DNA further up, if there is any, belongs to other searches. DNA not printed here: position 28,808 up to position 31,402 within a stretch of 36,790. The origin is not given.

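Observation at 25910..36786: Candidate undescribed envelope/filament-associated locus: membrane-protein triplet, coiled-coil pair, oversized FlaI/FlaJ-like motor and a convergent GHKL-like giant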

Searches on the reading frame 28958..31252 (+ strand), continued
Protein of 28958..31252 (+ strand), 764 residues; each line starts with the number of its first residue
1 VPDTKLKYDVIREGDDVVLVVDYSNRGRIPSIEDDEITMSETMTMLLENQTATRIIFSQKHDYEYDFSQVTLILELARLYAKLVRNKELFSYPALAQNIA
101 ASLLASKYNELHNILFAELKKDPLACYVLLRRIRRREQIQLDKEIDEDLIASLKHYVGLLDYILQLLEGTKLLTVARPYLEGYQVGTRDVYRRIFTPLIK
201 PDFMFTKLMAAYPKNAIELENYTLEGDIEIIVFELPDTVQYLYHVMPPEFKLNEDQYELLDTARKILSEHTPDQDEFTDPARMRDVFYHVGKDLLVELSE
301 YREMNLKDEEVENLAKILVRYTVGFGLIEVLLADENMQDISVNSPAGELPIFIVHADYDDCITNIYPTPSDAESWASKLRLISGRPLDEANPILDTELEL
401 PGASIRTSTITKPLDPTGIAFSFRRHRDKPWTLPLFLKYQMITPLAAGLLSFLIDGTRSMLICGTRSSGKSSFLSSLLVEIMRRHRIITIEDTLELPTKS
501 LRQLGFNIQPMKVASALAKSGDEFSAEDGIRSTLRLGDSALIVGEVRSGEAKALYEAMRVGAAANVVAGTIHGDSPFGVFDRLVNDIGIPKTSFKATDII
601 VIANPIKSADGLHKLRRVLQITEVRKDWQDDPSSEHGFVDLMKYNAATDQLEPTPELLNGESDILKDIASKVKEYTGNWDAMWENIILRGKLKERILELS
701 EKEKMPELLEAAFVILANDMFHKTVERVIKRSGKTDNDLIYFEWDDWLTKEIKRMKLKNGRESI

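Call 62: search_protein_families(library=pfam, proteins=[L015:8790-9464:-, L044:8686-9366:-, L047:7475-8170:-, L033:4057-4731:-, L059:6543-7112:-, L080:9125-9568:-, L035:4243-4698:-], max_evalue=0.05)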
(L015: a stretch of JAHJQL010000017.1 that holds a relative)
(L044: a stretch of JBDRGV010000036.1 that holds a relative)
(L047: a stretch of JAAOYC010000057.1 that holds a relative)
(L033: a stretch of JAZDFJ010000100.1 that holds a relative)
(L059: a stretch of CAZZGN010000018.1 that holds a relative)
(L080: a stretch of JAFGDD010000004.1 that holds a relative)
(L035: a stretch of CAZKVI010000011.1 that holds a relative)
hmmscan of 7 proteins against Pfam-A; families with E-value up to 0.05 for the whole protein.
L015:8790-9464:- (224 aa): 2 families
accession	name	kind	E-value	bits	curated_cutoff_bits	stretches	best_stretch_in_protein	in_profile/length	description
PF18579.7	Raf1_HTH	-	0.0092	16.1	27.3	1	31-49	21-39/61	Rubisco accumulation factor 1 helix turn helix domain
PF04748.18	Polysacc_deac_2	-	0.046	13.3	27.5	0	79-168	29-118/212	Divergent polysaccharide deacetylase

L044:8686-9366:- (226 aa): 1 family
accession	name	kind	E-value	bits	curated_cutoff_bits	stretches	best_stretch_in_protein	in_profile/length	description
PF21981.2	RecX_HTH3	-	0.0052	17.3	26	0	30-50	28-48/48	RecX, third three-helix domain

L047:7475-8170:- (231 aa): 5 families
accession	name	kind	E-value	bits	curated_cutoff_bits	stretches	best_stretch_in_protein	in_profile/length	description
PF18579.7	Raf1_HTH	-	0.011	15.9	27.3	1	39-57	21-39/61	Rubisco accumulation factor 1 helix turn helix domain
PF24625.1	DUF7626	-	0.011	15.9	27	1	26-48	8-30/55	Domain of unknown function (DUF7626)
PF11580.13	DUF3239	-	0.022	15.5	25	1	110-145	89-124/125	Protein of unknown function (DUF3239)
PF09763.15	Sec3_CC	-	0.022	15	27.1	0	120-172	17-67/133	Exocyst complex component Sec3, coiled-coil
PF01519.22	DUF16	-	0.031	15.2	40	1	147-223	27-99/104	Protein of unknown function DUF16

L033:4057-4731:- (224 aa): 10 families
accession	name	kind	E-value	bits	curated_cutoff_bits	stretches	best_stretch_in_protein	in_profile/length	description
PF24625.1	DUF7626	-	0.00093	19.4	27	1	22-45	7-30/55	Domain of unknown function (DUF7626)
PF20332.3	DUF6627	-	0.001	19.6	27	1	11-47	17-53/125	Family of unknown function (DUF6627)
PF10046.14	BLOC1_2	-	0.0018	19.1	33.4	1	118-193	8-82/96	Biogenesis of lysosome-related organelles complex-1 subunit 2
PF06009.19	Laminin_II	-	0.0039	17.7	33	1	128-197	4-73/138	Laminin Domain II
PF05531.17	NPV_P10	-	0.0088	17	29.8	0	141-194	15-68/75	Nucleopolyhedrovirus P10 protein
PF18579.7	Raf1_HTH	-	0.015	15.4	27.3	0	36-54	21-39/61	Rubisco accumulation factor 1 helix turn helix domain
PF19233.4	DUF5886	-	0.025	15.3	36.5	0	129-180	81-131/135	Family of unknown function (DUF5886)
PF00884.28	Sulfatase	-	0.029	14.1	25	1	24-123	73-156/301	Sulfatase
PF09288.16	UBA_3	-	0.043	14.1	20.4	0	23-48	12-37/55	Fungal ubiquitin-associated domain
PF06419.17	COG6_N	-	0.048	14.3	27.4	0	155-215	19-79/114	Conserved oligomeric complex COG6, N-terminal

L059:6543-7112:- (189 aa): 13 families
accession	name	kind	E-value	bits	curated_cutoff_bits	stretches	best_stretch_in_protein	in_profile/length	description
PF25764.1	KIF21A_4th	-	0.002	18.3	33.1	1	108-164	94-149/183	KIF21A-like domain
PF11932.13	DUF3450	-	0.0043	16.8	32.6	1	101-184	34-113/241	Protein of unknown function (DUF3450)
PF03069.20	FmdA_AmdA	-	0.0049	16.3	27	1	25-57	321-353/373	Acetamidase/Formamidase family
PF15397.11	DUF4618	-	0.011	15.7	34.9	1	86-185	49-148/258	Domain of unknown function (DUF4618)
PF10046.14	BLOC1_2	-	0.017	15.9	33.4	0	95-168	11-83/96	Biogenesis of lysosome-related organelles complex-1 subunit 2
PF01025.24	GrpE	-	0.019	15.1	25.8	1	114-185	7-79/165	GrpE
PF16526.10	CLZ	-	0.02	15.7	26.7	0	102-137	15-50/71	C-terminal leucine zipper domain of cyclic nucleotide-gated channels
PF18579.7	Raf1_HTH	-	0.02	15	27.3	0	27-45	21-39/61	Rubisco accumulation factor 1 helix turn helix domain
PF22567.2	UBA_9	-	0.021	15.1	27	0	24-47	4-27/43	UBA-like domain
PF01601.21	CoV_S2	-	0.028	13.5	40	1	32-188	355-502/521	Coronavirus spike glycoprotein S2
PF08175.17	SspO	-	0.034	14.6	23.7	0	44-85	10-46/48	Small acid-soluble spore protein O family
PF25398.1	CUX1_N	-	0.038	14.4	27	0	93-175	17-100/116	CUX1-like, N-terminal tRNA-binding arm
PF20821.2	C1_PlyCB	-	0.046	14.1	30.5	0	155-188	30-65/65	Streptococcus virus C1, PlyCB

L080:9125-9568:- (147 aa): 3 families
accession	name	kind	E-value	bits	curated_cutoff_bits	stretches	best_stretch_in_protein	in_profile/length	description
PF03961.19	FapA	-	0.0044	17.1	31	1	34-120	153-240/272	Flagellar Assembly Protein A beta solenoid domain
PF02403.27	Seryl_tRNA_N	-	0.024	15.3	28.2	1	39-110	31-101/108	Seryl-tRNA synthetase N-terminal domain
PF04513.17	Baculo_PEP_C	-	0.044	14.3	38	0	35-111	43-120/140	Baculovirus polyhedron envelope protein, PEP, C terminus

L035:4243-4698:- (151 aa): 9 families
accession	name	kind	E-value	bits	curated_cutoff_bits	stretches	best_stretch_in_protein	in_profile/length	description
PF15035.11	Rootletin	-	9.3e-06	26.2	36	1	24-134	59-164/188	Ciliary rootlet component, centrosome cohesion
PF03961.19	FapA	-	0.00026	21.1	31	1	32-121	150-240/272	Flagellar Assembly Protein A beta solenoid domain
PF10473.14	CENP-F_leu_zip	-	0.00041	20.9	34.5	1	33-89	82-138/140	Leucine-rich repeats of kinetochore protein Cenp-F/LEK1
PF16046.10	FAM76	-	0.005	16.8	28.5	1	45-112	217-284/298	FAM76 protein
PF10393.14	Matrilin_ccoil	-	0.0068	16.5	26.3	0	73-96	18-41/45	Trimeric coiled-coil oligomerisation domain of matrilin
PF00995.28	Sec1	-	0.014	15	30.7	1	55-147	278-372/575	Sec1 family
PF21588.3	AP5B1_middle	-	0.017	14.9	24.5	1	38-147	226-326/367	AP5B1, middle domain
PF25566.1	RIMB1_N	-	0.024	14.9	28.5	1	31-63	5-37/129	RIMB1-like, N-terminal domain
PF17805.7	AsnC_trans_reg2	-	0.039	14.5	27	0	84-147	17-70/86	AsnC-like ligand binding domain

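Call 70: search_protein_families(library=pfam, proteins=[L076:19623-20444:-, L076:18604-19626:-, L076:18102-18602:-, L076:17054-17866:-, L076:15903-17057:+, L076:14627-15148:+], max_evalue=0.01)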
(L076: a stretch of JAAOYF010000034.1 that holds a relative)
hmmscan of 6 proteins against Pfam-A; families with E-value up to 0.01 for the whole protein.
L076:19623-20444:- (273 aa): 1 family
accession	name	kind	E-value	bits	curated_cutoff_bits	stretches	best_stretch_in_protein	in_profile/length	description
PF00482.28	T2SSF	-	7.5e-13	49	25.2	1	105-229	2-124/125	Type II secretion system (T2SS), protein F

L076:18604-19626:- (340 aa): 1 family
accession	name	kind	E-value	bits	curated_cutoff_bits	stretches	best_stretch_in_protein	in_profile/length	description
PF00482.28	T2SSF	-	8.7e-11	42.3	25.2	1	113-238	1-123/125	Type II secretion system (T2SS), protein F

L076:18102-18602:- (166 aa): 0 families

L076:17054-17866:- (270 aa): 3 families
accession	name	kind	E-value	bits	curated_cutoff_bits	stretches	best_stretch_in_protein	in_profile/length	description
PF06745.19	ATPase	-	2.8e-37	128.7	26.6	1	8-253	1-218/231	KaiC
PF00154.27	RecA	-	0.0002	21.4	27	0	14-85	39-109/262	recA bacterial DNA recombination protein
PF03796.21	DnaB_C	-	0.0012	18.7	27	1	14-114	8-109/255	DnaB-like helicase C terminal domain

L076:15903-17057:+ (384 aa): 0 families

L076:14627-15148:+ (173 aa): 0 families

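Call 81: search_protein_families(library=ncbifam, proteins=[L076:17054-17866:-, L076:20446-22125:-, L076:19623-20444:-, L076:18604-19626:-, L076:18102-18602:-], max_evalue=0.001)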
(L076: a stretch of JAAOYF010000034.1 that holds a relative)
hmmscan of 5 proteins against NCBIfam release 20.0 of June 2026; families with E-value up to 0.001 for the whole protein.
L076:17054-17866:- (270 aa): 12 families
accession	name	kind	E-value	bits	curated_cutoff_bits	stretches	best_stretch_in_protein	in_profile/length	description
NF006799.0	PRK09302.1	equivalog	6.6e-28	97.5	408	2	142-249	117-226/515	circadian clock protein KaiC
TIGR03881.1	KaiC_arch_4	hypoth_equivalog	2.8e-24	86.1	247.8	1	11-257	6-223/231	KaiC domain-containing protein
TIGR03880.1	KaiC_arch_3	hypoth_equivalog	3.7e-24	85.5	249.45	2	12-103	2-97/224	KaiC domain-containing protein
TIGR03877.1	thermo_KaiC_1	hypoth_equivalog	1.1e-23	83.9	307.25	1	8-246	4-217/238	KaiC domain-containing protein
NF004723.0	PRK06067.1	subfamily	3.6e-17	62.7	194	1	3-83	11-91/243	flagellar accessory protein FlaH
NF052589.1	ArlH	equivalog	6.4e-16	58.7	215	1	13-83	7-77/229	archaellum protein ArlH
TIGR02655.1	circ_KaiC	equivalog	1.9e-13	49.9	546.25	1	9-83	4-79/484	circadian clock protein KaiC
TIGR02237.1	recomb_radB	equivalog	2.7e-10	40.5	172.4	1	16-103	2-94/210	DNA repair and recombination protein RadB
NF006320.0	PRK08533.1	equivalog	3.7e-09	36.5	215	1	13-83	11-81/230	flagellar accessory protein FlaH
TIGR03878.1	thermo_KaiC_2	hypoth_equivalog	1.7e-05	24.3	232.2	0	143-201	119-176/259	KaiC domain-containing protein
TIGR00416.1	sms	equivalog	4.6e-05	22.3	403.05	1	8-92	76-158/454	DNA repair protein RadA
TIGR02012.1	tigrfam_recA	equivalog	4.8e-05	22.8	325.3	0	12-65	40-94/321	recombinase RecA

L076:20446-22125:- (559 aa): 18 families
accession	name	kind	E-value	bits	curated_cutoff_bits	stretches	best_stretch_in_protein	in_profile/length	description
NF058587.1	archaellum_moto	equivalog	6e-72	243.1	550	1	89-538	44-515/527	archaellum flagellar ATPase motor FlaI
TIGR03819.1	heli_sec_ATPase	hypoth_equivalog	2.8e-54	184.6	373.15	1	144-427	16-297/340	TadA family conjugal transfer-associated ATPase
NF053672.1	bindosome_BasE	exception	2.7e-46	158.4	1000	1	68-543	36-510/512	bindosome assembly system ATPase subunit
TIGR02788.1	VirB11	equivalog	4.6e-40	137.6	249.95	2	299-428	136-263/308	P-type DNA transfer ATPase VirB11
TIGR02782.1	TrbB_P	equivalog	2.2e-34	119.2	304.55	1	177-465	10-293/303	P-type conjugative transfer ATPase TrbB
NF010469.0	PRK13894.1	subfamily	3.6e-29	102.1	508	1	236-429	78-266/320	conjugal transfer ATPase TrbB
NF010475.0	PRK13900.1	equivalog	4.5e-28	98.3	389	2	308-427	161-279/333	type IV secretion system ATPase VirB11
NF010407.0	PRK13833.1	subfamily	3.6e-26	92.4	499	1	188-439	28-271/323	conjugal transfer protein TrbB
NF010425.0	PRK13851.1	equivalog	1.6e-22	79.9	461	1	306-426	161-279/344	type IV secretion system protein VirB11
NF041000.1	ATPase_ComGA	equivalog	6.6e-18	64.7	300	1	310-432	131-247/267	competence type IV pilus ATPase ComGA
NF007755.0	PRK10436.1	equivalog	4.5e-14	52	617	1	310-453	222-357/465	type II secretion system protein GspE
TIGR02538.1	type_IV_pilB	equivalog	1.7e-13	50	675.65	1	311-453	320-454/564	type IV-A pilus assembly ATPase PilB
TIGR01420.1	pilT_fam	subfamily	4e-13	49.3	319.1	1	311-429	126-241/343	PilT/PilU family type 4a pilus ATPase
TIGR02533.1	type_II_gspE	equivalog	1.1e-10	40.9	630.25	1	310-429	246-358/486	type II secretion system ATPase GspE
NF053534.1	T4PilAsmATPsTfpB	equivalog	2.4e-09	36.1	850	1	310-454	339-474/584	type IV pilus assembly ATPase TfpB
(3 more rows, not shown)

L076:19623-20444:- (273 aa): 1 family
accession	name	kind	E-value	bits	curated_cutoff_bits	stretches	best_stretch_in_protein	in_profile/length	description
NF046075.1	UpsF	equivalog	2.2e-05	23.5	400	1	45-256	34-249/484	membrane pilin protein UpsF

L076:18604-19626:- (340 aa): 1 family
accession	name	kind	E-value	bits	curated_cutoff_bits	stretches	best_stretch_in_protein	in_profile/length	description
NF046075.1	UpsF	equivalog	8.5e-11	41.3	400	1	67-258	270-450/484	membrane pilin protein UpsF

L076:18102-18602:- (166 aa): 0 families
